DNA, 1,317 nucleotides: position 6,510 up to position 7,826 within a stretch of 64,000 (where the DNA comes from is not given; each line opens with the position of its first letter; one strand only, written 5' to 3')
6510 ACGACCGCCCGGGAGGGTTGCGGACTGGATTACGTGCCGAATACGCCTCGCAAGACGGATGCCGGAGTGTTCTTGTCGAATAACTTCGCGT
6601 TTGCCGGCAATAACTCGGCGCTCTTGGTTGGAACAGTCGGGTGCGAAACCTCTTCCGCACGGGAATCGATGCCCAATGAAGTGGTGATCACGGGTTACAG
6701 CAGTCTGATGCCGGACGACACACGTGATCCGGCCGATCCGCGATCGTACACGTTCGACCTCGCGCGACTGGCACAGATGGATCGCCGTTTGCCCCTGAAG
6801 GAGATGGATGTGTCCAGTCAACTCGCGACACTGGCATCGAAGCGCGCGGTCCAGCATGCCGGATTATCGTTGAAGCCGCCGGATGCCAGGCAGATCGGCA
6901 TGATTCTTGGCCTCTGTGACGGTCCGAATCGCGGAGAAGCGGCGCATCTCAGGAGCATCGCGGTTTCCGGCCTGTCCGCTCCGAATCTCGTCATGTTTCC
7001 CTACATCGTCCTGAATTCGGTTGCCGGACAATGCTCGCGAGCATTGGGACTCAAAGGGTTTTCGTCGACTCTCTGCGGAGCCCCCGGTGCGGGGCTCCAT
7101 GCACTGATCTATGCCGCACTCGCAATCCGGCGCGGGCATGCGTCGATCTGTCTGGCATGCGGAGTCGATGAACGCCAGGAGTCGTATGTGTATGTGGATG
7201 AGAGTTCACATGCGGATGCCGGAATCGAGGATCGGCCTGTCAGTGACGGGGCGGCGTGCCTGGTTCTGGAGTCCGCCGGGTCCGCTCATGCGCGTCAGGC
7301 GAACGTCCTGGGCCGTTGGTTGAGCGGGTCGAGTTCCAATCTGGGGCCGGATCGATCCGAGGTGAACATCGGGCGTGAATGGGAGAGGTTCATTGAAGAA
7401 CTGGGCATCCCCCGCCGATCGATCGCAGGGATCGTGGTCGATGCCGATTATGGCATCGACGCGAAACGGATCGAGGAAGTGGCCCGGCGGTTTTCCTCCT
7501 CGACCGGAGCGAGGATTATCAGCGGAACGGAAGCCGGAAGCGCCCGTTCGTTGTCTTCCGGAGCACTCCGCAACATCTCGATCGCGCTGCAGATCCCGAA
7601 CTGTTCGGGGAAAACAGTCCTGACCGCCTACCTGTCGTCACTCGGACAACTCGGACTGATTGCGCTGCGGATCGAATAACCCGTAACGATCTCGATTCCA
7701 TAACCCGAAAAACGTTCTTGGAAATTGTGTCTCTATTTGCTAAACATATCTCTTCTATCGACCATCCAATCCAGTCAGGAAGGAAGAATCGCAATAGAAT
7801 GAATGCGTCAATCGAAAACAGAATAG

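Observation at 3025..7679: Two paralogous tandem-fused ketosynthase didomain proteins (KS + CLF-like in one chain), back to back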

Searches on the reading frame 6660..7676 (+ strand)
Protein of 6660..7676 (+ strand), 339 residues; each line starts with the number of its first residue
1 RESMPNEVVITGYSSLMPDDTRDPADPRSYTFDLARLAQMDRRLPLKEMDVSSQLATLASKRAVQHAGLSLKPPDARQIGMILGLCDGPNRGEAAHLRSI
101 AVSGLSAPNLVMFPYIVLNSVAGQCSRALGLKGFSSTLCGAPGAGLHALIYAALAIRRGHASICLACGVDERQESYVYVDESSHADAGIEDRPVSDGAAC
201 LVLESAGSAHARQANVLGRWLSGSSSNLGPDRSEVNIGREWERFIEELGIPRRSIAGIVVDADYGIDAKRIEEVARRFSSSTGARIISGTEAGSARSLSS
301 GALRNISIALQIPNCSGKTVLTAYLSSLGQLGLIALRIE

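Call 17: search_solved_structures(query=window:6660-7676:+, max_evalue=1, show_alignments=2)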
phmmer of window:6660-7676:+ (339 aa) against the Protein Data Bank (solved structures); distinct sequences matched with E-value up to 1: 41.
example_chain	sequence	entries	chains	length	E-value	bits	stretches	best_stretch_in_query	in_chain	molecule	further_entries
6smo_C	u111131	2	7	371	8.4e-09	38.3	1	41-240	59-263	Ketoacyl_synth_N domain-containing protein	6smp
4ls5_A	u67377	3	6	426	6.1e-07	32.1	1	38-172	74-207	3-oxoacyl-[acyl-carrier-protein] synthase 2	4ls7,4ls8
4ls6_A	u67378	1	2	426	6.3e-07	32.1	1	38-172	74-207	3-oxoacyl-[acyl-carrier-protein] synthase 2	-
4jb6_A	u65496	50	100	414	1e-06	31.4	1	47-253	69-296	3-oxoacyl-[acyl-carrier-protein] synthase 2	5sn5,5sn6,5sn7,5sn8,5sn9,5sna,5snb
7oc0_A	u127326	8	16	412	1.1e-06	31.4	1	47-253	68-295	3-oxoacyl-[acyl-carrier-protein] synthase 2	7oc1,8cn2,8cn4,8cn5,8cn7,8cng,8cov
8cou_A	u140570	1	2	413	1.1e-06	31.3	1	47-253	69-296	3-oxoacyl-[acyl-carrier-protein] synthase 2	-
8pj0_A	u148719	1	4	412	1.4e-06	30.9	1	47-253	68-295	3-oxoacyl-[acyl-carrier-protein] synthase 2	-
8cn8_A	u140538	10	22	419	1.5e-06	30.9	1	47-253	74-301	3-oxoacyl-[acyl-carrier-protein] synthase 2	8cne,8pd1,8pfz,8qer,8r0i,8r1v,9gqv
2gfv_A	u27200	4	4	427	1.6e-06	30.8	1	44-171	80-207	3-oxoacyl-[acyl-carrier-protein] synthase 2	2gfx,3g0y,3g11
3hnz_A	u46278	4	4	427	1.7e-06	30.7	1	44-171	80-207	3-oxoacyl-[acyl-carrier-protein] synthase 2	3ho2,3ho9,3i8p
9lpl_A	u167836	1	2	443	1.8e-06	30.6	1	44-171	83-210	3-oxoacyl-[acyl-carrier-protein] synthase 2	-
2gqd_A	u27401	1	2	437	2.5e-06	30.1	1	45-219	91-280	3-oxoacyl-[acyl-carrier-protein] synthase 2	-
8qm1_A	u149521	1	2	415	2.5e-06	30.1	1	47-255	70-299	3-oxoacyl-[acyl-carrier-protein] synthase 2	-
1b3n_A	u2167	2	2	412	3e-06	29.9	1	43-171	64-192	PROTEIN (KETOACYL ACYL CARRIER PROTEIN SYNTHASE 2) | BETA-KETOACYL ACP SYNTHASE II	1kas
6okg_A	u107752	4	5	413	3.1e-06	29.8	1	44-171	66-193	3-oxoacyl-[acyl-carrier-protein] synthase 2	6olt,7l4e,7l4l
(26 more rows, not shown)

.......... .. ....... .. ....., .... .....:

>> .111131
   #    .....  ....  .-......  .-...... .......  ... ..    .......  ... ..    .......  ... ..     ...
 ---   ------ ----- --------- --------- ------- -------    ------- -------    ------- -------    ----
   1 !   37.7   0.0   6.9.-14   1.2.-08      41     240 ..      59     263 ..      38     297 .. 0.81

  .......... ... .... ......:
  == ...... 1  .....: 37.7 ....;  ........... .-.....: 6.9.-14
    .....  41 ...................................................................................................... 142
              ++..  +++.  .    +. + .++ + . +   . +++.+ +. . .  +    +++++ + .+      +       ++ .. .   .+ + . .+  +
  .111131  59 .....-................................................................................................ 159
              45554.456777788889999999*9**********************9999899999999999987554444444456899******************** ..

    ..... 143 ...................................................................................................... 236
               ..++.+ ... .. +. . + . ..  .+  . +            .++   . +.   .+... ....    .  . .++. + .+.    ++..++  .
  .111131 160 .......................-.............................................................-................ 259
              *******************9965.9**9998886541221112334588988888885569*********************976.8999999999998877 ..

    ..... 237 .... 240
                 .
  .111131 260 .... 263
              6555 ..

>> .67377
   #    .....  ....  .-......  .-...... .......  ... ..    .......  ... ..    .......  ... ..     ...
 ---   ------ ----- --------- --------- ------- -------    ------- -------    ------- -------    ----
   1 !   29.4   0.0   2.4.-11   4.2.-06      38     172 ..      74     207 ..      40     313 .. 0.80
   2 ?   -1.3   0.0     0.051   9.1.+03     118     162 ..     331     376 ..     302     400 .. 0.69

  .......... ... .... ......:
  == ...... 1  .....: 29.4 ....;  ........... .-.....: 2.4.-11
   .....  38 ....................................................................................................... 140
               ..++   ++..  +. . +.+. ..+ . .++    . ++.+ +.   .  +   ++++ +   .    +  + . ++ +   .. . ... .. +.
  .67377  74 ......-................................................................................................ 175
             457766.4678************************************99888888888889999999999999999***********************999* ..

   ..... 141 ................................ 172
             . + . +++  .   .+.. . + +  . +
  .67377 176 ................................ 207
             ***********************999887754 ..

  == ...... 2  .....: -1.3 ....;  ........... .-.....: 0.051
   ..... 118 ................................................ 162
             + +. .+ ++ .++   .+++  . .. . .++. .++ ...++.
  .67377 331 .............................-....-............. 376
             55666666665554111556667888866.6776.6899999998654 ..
